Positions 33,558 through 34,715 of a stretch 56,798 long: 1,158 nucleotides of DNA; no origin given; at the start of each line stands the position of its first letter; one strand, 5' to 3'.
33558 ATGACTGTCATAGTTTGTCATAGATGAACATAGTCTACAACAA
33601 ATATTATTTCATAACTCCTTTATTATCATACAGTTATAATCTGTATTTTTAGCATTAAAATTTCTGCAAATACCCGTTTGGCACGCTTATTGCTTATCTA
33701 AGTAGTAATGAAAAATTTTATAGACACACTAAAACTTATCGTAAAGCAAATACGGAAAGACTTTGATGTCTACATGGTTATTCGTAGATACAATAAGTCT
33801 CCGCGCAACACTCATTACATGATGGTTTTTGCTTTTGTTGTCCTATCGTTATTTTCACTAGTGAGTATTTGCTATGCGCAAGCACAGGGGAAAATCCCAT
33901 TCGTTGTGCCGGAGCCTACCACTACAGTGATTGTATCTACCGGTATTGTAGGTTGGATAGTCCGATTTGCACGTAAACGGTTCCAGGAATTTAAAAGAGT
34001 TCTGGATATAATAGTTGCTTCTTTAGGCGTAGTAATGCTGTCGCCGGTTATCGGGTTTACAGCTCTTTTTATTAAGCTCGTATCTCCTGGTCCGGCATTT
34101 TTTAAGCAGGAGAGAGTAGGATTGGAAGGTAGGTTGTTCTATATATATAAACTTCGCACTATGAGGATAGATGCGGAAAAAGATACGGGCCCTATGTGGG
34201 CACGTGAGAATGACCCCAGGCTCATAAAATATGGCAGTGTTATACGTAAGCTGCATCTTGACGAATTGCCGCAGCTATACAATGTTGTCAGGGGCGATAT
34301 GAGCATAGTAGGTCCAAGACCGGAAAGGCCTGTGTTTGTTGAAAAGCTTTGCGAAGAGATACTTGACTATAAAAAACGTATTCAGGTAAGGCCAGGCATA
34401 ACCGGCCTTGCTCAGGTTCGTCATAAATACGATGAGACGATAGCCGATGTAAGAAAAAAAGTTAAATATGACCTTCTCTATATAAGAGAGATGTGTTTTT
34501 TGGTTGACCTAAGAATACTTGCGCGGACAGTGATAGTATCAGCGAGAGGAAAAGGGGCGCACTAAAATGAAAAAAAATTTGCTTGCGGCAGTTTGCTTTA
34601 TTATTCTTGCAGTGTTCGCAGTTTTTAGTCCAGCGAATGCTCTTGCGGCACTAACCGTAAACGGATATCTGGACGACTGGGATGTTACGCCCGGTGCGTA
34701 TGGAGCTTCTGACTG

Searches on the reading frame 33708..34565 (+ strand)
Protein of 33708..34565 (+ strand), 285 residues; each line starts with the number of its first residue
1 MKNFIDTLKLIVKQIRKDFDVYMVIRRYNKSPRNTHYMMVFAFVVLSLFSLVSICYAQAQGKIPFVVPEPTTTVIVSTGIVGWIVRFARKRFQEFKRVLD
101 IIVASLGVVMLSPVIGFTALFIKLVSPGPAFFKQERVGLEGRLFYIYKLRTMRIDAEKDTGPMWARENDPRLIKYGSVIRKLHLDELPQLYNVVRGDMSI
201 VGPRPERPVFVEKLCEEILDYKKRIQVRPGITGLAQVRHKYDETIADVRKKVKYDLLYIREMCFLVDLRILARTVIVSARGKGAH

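Call 33: search_protein_families(library=pfam, max_evalue=0.000001, proteins=[window:33708-34565:+])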
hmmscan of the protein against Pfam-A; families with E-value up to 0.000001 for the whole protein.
window:33708-34565:+ (285 aa): 1 family
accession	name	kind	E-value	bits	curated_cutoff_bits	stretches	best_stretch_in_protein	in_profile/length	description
PF02397.22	Bac_transf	-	6.3e-63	212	27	1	96-277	1-176/179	Bacterial sugar transferase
